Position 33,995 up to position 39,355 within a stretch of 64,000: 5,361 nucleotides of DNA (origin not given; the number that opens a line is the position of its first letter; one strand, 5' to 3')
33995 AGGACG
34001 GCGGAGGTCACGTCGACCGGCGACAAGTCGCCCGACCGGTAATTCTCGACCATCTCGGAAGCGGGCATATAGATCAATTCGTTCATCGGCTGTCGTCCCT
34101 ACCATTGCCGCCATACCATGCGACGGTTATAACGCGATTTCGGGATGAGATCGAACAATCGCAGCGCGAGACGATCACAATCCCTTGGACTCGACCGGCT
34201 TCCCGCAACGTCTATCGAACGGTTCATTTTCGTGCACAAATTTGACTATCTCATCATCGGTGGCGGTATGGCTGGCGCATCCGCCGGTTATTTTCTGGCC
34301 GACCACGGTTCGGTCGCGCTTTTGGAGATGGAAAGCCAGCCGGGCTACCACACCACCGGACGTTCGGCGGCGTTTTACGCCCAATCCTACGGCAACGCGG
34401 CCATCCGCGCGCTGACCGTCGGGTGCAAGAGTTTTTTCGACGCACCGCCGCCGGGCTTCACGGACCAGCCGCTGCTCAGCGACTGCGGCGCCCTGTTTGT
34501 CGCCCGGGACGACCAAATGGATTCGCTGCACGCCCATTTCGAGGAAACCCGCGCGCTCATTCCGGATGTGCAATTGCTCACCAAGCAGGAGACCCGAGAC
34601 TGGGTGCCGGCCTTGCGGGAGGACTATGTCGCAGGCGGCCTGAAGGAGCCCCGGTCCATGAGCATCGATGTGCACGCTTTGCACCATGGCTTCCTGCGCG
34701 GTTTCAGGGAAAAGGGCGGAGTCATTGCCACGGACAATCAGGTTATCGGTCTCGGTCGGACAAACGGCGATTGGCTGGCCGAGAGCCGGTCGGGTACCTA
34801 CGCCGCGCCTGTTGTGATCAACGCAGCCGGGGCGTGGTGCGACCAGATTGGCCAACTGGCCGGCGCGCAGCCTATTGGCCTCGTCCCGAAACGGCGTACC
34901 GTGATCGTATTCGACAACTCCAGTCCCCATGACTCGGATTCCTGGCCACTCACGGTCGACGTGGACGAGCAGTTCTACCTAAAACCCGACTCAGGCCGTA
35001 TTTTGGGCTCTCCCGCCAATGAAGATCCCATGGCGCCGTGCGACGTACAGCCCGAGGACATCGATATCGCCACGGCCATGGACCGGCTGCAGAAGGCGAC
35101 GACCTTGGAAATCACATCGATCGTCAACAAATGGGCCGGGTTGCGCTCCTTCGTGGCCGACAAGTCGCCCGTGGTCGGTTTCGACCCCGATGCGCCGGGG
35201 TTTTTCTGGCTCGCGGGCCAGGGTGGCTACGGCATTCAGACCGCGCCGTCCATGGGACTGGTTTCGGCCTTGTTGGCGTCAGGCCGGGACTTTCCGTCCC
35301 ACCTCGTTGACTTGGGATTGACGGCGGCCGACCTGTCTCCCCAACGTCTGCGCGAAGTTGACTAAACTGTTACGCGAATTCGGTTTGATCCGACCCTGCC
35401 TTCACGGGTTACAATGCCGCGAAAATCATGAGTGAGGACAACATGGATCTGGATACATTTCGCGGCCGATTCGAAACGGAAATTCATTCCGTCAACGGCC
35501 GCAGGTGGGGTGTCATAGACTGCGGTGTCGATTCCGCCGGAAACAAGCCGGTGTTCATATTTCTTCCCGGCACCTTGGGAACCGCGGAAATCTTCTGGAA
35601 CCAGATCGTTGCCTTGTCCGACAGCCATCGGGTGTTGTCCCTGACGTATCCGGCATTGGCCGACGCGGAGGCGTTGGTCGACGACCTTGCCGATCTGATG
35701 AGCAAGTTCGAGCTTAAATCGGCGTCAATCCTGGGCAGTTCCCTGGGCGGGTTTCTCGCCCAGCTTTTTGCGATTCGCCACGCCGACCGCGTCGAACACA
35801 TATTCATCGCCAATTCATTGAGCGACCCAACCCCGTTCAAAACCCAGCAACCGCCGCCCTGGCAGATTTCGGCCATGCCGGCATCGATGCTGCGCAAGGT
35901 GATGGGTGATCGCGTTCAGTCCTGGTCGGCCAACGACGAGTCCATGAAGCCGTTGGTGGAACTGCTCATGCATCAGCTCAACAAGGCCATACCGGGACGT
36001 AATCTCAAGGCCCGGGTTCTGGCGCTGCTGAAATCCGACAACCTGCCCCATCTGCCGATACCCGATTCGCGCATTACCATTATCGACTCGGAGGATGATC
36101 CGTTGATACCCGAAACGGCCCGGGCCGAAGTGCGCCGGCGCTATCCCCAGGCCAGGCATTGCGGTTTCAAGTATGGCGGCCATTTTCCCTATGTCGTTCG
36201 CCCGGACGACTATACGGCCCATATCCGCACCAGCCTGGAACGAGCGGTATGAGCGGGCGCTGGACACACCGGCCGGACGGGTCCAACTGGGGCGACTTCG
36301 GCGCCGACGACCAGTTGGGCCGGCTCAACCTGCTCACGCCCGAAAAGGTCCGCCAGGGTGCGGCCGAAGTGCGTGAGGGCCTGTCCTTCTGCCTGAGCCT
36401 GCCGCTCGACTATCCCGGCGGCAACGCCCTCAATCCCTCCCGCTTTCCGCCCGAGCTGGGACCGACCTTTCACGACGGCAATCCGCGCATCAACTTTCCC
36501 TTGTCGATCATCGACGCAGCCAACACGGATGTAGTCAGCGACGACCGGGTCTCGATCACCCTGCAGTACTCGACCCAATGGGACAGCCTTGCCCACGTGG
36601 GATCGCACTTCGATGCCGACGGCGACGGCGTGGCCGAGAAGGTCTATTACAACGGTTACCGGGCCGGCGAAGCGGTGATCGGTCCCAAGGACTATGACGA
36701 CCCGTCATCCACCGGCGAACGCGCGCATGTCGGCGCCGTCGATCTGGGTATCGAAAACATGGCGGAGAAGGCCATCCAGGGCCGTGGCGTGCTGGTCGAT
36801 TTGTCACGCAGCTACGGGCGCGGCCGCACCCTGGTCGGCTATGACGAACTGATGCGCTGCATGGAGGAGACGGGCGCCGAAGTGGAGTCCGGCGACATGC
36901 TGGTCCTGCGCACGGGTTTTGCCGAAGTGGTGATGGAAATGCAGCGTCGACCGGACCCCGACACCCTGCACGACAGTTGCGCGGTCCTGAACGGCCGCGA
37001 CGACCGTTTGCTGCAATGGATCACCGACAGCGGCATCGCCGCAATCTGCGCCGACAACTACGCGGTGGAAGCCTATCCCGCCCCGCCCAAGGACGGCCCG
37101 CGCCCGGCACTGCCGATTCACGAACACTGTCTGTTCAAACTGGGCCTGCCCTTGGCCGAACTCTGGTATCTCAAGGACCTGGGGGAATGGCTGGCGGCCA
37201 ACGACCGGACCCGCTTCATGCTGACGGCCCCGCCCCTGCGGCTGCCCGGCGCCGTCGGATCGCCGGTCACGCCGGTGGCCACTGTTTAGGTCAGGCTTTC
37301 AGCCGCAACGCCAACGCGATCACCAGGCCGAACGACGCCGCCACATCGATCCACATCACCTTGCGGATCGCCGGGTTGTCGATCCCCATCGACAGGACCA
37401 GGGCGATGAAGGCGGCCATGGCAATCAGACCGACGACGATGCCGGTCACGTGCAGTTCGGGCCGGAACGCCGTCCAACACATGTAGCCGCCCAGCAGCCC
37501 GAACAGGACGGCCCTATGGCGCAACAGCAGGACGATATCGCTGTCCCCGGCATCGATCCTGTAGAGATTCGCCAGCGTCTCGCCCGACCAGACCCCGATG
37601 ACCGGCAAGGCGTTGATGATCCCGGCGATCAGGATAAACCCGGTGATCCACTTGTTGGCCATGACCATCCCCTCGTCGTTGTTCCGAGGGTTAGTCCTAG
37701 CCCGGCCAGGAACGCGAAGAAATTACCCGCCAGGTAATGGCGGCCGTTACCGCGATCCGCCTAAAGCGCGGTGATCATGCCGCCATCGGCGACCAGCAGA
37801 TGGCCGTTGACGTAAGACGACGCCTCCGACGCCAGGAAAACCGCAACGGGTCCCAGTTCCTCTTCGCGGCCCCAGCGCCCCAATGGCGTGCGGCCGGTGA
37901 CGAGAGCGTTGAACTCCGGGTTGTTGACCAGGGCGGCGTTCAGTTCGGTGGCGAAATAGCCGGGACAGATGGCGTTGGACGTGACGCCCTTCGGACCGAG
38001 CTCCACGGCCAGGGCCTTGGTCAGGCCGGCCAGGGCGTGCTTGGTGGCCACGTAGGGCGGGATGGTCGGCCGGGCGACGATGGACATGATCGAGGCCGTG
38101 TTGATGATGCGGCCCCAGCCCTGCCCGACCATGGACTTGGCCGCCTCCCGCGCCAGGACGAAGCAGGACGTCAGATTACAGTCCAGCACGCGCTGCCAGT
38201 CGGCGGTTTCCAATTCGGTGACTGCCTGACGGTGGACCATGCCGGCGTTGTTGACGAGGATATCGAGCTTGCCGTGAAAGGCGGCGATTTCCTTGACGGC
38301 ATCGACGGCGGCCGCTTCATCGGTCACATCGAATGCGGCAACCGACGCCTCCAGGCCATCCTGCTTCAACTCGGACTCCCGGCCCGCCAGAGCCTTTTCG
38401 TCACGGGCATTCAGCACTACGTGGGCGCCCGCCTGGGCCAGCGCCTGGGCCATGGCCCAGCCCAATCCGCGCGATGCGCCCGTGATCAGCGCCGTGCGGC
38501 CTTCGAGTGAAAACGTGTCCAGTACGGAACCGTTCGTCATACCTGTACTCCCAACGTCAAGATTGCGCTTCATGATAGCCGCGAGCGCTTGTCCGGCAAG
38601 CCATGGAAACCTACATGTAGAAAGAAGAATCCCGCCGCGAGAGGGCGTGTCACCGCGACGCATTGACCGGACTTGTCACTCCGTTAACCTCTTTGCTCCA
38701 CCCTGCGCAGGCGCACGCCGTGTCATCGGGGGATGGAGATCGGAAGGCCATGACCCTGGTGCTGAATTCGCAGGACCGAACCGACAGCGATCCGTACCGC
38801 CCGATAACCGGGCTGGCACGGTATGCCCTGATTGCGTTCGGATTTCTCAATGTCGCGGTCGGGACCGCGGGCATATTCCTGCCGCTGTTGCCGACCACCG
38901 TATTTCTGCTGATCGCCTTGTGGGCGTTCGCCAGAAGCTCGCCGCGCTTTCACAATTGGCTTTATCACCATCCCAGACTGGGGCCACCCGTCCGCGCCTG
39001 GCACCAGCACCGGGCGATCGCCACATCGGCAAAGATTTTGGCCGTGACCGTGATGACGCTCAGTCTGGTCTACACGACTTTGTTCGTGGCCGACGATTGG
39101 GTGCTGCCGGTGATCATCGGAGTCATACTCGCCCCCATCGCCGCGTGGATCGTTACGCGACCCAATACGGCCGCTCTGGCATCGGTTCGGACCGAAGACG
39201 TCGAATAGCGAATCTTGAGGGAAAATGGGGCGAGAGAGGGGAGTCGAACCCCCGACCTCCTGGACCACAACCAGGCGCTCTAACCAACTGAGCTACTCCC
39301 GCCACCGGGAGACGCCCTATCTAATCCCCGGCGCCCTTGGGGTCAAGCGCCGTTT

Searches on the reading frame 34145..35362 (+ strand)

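Call 16: search_protein_families(library=pfam, proteins=[window:34145-35362:+], max_evalue=0.0001)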
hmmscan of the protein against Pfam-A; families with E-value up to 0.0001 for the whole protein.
window:34145-35362:+ (406 aa): 3 families
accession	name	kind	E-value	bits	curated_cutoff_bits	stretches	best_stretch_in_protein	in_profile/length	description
PF01266.30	DAO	-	1e-54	186.8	27.9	1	34-373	1-349/353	FAD dependent oxidoreductase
PF13450.12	NAD_binding_8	-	1.6e-05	25.5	21.9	1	37-75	1-40/68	NAD(P)-binding Rossmann-like domain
PF00890.30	FAD_binding_2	-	2.5e-05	24.1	20.4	0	34-77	1-45/414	FAD binding domain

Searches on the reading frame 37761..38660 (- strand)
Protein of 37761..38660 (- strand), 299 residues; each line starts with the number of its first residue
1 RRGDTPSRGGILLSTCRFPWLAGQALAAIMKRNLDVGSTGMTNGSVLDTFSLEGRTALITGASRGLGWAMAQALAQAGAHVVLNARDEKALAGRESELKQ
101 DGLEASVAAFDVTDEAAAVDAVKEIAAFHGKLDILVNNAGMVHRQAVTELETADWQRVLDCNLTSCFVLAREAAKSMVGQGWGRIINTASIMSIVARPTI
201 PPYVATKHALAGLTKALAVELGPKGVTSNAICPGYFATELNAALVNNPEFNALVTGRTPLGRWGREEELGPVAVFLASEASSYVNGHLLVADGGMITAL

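Call 74: search_protein_families(library=pfam, proteins=[window:37761-38660:-], max_evalue=0.0001)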
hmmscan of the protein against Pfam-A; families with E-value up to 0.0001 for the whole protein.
window:37761-38660:- (299 aa): 4 families
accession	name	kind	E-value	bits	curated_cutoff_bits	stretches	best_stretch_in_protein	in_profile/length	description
PF13561.12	adh_short_C2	-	4.6e-64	216.6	27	1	61-295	1-235/236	Enoyl-(Acyl carrier protein) reductase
PF00106.31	adh_short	-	4.9e-58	196.3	26.6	1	56-245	2-191/195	short chain dehydrogenase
PF08659.16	KR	-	1.5e-14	54.7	22.6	1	56-215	2-161/180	KR domain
PF23441.1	SDR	-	3.1e-06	27.2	27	1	54-242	7-200/258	SDR-like rossmann domain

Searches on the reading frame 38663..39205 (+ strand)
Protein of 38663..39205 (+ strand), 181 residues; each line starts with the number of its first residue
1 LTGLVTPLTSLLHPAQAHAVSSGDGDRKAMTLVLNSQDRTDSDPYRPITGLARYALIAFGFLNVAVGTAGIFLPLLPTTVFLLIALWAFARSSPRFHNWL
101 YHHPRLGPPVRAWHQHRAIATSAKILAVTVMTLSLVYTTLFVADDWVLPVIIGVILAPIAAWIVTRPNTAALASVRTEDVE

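Call 74: search_protein_families(library=pfam, proteins=[window:38663-39205:+], max_evalue=0.0001)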
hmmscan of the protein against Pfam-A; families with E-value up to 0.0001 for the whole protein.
window:38663-39205:+ (181 aa): 1 family
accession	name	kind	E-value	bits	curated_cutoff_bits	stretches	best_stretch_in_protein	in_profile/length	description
PF04304.18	DUF454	-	1.5e-36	125.3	35.1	1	53-167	1-114/115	Protein of unknown function (DUF454)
